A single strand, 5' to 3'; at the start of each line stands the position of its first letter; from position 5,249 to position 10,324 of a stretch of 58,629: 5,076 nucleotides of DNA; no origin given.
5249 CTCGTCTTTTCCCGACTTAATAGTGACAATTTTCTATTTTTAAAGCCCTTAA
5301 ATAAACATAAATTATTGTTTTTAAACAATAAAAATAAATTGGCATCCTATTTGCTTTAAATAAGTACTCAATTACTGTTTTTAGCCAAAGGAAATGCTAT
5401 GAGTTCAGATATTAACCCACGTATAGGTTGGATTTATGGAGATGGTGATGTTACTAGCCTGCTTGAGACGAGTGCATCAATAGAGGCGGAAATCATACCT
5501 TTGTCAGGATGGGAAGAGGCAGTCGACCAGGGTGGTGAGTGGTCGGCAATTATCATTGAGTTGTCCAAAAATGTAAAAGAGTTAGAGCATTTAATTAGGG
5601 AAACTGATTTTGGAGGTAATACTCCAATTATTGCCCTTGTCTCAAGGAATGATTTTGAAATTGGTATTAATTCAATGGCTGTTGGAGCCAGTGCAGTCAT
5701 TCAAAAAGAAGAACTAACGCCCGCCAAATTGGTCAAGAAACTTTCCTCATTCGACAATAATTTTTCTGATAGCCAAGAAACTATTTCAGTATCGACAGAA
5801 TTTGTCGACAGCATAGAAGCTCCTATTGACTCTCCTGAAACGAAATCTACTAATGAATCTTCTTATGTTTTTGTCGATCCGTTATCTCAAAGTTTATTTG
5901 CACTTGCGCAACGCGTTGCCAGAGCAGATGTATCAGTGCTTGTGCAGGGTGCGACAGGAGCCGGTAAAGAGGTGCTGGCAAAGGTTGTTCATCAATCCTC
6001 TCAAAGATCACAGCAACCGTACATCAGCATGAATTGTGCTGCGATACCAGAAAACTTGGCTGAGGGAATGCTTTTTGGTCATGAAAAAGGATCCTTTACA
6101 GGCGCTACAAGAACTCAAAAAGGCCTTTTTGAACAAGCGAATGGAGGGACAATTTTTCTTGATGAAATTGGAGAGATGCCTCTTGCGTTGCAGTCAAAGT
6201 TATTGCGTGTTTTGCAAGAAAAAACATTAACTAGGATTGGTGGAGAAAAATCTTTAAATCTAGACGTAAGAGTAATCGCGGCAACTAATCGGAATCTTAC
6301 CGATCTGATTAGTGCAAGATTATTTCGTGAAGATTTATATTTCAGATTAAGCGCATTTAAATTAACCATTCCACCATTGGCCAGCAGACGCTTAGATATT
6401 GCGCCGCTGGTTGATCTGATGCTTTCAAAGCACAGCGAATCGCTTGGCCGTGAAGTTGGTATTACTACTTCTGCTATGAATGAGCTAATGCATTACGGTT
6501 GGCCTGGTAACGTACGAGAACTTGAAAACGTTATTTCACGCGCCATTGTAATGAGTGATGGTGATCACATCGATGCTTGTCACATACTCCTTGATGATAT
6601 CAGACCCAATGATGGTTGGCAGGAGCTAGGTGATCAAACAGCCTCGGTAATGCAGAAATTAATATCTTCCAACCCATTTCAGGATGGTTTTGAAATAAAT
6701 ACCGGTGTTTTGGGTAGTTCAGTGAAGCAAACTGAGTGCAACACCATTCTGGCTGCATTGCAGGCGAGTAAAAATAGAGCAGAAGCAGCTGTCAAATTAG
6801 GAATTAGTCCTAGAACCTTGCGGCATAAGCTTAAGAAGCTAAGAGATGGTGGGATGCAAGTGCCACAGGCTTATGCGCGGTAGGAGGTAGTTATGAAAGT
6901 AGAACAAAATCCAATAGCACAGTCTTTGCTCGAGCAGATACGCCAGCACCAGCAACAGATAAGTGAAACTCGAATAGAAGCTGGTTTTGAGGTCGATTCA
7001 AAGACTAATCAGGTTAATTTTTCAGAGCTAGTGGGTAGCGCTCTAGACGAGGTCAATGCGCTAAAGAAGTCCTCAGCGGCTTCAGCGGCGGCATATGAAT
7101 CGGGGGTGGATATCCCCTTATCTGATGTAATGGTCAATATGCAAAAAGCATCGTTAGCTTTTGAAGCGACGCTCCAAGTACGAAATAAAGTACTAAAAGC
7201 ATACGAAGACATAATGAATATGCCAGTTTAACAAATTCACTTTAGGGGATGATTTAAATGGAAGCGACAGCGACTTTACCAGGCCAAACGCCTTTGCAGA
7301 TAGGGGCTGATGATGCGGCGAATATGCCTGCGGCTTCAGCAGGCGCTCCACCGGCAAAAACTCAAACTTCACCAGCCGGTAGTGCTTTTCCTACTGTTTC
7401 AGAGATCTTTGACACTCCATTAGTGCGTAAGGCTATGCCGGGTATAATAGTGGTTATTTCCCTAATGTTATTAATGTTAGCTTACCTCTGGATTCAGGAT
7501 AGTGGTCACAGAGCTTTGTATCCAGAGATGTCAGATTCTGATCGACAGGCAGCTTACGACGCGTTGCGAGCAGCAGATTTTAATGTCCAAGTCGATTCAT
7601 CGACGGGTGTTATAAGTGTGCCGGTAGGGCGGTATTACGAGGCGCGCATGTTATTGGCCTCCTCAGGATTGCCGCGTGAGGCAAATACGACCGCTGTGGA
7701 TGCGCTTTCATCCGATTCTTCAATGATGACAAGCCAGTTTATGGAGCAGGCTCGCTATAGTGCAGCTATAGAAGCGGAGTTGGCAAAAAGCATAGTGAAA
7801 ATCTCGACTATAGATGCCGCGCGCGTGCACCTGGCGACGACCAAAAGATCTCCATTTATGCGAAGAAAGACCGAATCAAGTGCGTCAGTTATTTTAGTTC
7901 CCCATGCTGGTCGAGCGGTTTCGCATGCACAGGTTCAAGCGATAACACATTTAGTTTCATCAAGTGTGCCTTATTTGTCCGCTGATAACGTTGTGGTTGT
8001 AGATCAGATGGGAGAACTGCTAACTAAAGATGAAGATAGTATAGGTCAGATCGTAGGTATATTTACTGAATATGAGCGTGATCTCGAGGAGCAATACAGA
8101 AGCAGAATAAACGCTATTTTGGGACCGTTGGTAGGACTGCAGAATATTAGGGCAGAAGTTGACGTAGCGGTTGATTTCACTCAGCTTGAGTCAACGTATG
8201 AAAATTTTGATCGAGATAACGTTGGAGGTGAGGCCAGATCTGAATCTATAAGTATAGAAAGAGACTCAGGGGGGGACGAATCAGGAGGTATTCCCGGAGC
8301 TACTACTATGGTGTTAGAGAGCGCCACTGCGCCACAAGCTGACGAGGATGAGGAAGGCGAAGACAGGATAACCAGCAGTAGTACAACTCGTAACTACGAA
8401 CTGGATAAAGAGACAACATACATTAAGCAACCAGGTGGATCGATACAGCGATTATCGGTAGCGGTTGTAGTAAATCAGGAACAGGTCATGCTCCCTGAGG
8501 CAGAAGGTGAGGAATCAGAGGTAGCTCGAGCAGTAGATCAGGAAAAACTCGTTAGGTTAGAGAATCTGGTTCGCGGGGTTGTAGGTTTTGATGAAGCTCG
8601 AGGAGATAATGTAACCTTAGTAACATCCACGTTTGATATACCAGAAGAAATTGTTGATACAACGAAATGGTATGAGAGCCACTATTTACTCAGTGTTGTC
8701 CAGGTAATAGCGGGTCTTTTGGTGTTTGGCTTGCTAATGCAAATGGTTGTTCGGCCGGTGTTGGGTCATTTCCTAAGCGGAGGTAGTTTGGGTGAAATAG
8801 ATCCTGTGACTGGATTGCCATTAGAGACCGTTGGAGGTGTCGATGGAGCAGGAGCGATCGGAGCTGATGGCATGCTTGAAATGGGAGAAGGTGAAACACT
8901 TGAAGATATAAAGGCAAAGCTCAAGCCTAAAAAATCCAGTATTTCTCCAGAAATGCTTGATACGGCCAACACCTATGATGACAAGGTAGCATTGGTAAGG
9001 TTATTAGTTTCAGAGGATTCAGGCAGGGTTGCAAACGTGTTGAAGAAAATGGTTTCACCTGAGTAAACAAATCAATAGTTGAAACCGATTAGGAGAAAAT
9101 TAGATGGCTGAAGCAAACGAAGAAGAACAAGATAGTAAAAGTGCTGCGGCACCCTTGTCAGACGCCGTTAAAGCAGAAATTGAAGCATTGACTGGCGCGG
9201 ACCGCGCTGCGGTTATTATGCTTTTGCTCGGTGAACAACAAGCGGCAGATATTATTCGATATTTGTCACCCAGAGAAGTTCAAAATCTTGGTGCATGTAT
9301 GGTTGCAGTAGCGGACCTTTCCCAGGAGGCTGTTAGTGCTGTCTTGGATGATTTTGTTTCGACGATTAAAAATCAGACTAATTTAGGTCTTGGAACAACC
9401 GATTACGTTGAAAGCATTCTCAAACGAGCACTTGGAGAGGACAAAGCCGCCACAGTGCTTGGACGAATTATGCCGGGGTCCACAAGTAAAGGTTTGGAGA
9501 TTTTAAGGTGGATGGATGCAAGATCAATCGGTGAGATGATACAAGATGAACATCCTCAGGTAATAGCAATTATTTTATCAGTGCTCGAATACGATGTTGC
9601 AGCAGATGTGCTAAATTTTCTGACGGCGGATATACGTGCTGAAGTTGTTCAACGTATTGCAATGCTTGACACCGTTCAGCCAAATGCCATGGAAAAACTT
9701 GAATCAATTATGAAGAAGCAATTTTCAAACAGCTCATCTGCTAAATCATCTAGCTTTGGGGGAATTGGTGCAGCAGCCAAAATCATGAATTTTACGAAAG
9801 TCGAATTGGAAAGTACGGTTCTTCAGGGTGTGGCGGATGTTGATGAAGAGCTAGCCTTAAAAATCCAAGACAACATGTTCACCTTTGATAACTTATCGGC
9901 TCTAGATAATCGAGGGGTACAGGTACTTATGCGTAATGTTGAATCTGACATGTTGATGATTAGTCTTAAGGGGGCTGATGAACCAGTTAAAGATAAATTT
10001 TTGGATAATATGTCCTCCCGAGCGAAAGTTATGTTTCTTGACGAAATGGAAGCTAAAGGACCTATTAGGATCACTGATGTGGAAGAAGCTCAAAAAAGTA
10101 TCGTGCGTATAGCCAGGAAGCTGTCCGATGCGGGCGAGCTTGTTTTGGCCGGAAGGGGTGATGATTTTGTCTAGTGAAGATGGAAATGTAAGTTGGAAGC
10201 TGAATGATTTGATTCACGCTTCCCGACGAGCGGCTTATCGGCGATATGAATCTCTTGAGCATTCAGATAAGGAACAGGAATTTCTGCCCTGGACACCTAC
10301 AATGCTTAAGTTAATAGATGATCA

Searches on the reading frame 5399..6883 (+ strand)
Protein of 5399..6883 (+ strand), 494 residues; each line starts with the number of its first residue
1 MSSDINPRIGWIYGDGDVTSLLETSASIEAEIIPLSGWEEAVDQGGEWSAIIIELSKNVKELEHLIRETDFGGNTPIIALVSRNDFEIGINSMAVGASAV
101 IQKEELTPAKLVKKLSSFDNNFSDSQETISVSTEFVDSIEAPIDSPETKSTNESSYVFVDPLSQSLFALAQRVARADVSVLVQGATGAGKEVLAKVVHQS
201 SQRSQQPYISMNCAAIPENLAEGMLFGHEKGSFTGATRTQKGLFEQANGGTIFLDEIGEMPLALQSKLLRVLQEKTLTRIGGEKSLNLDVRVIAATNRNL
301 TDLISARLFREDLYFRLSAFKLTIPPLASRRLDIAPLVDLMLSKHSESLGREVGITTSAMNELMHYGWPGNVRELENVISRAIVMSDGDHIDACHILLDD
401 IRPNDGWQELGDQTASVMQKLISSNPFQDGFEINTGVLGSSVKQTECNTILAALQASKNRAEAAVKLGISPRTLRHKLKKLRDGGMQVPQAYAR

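Call 18: search_protein_families(library=pfam, proteins=[window:5399-6883:+], max_evalue=0.001)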
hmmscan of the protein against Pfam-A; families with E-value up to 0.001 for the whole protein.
window:5399-6883:+ (494 aa): 9 families
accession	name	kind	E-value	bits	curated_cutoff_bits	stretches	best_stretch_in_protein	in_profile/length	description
PF00158.32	Sigma54_activat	-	1.9e-67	226.6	20.2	1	163-322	8-167/168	Sigma-54 interaction domain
PF25601.1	AAA_lid_14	-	1e-20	73.8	27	1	329-396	2-70/87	AAA+ ATPase lid domain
PF14532.12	Sigma54_activ_2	-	3.8e-20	73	25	1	163-327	7-138/138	Sigma-54 interaction domain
PF02954.25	HTH_8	-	4.4e-11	42.8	22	1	442-481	2-42/42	Bacterial regulatory protein, Fis family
PF07728.20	AAA_5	-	4.6e-08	33.6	22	1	180-299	2-124/139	AAA domain (dynein-related subfamily)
PF00004.35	AAA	-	9.7e-07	29.7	21.2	1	180-312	1-121/131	ATPase family associated with various cellular activities (AAA)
PF07724.20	AAA_2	-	6.2e-06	26.8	27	1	178-305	4-132/166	AAA domain (Cdc48 subfamily)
PF00493.29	MCM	-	0.00017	21.2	23.3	1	173-299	53-174/224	MCM P-loop domain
PF13556.12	HTH_30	-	0.00045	20.4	27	1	449-482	4-37/59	PucR C-terminal helix-turn-helix domain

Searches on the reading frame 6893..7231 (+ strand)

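Call 18: search_protein_families(library=pfam, proteins=[window:6893-7231:+], max_evalue=0.001)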
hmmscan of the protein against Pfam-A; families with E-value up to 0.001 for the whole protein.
window:6893-7231:+ (112 aa): 1 family
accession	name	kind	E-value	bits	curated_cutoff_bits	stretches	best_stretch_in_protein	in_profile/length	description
PF02049.23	FliE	-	2.6e-25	88.8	22.4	1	35-112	12-89/89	Flagellar hook-basal body complex protein FliE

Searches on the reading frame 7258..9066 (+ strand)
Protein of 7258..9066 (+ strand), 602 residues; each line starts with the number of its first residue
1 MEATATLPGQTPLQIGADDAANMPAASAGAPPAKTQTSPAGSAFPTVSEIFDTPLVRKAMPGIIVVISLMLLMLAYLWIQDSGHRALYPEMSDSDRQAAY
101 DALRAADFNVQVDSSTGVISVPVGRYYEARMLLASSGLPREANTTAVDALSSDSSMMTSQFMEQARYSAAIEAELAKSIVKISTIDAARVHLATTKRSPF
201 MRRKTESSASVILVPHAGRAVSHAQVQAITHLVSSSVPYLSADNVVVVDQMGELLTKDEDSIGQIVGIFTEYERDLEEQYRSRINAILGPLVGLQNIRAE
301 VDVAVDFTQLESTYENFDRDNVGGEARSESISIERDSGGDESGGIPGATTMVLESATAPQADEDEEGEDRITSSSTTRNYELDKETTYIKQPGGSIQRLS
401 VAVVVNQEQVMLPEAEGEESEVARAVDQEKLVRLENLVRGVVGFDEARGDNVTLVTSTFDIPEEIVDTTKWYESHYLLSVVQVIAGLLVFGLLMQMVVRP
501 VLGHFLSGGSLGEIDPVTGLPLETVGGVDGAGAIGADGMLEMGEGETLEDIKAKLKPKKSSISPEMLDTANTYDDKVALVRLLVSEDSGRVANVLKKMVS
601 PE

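Call 18: search_protein_families(library=pfam, proteins=[window:7258-9066:+], max_evalue=0.001)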
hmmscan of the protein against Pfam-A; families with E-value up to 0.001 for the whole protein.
window:7258-9066:+ (602 aa): 2 families
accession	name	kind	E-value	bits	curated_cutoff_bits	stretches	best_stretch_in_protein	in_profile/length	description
PF01514.23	YscJ_FliF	-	2e-49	168.3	24.4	1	84-256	6-178/179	Secretory protein of YscJ/FliF family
PF08345.17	YscJ_FliF_C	-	3.3e-32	112.4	23.8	1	288-459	1-147/147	Flagellar M-ring protein C-terminal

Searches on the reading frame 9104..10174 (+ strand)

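Call 18: search_protein_families(library=pfam, proteins=[window:9104-10174:+], max_evalue=0.001)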
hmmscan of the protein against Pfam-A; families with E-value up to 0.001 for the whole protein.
window:9104-10174:+ (356 aa): 4 families
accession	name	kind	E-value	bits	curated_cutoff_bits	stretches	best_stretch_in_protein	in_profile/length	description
PF01706.21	FliG_C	-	1.2e-38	132.1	23.3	1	244-348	4-108/108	FliG C-terminal domain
PF14842.11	FliG_N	-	7.9e-35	120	25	2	29-129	2-102/104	FliG N-terminal domain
PF14841.11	FliG_M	-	1.7e-26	92.7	25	1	140-212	2-74/76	FliG middle domain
PF03448.22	MgtE_N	-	1.5e-08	35.5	25.9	0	129-185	29-85/102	MgtE intracellular N domain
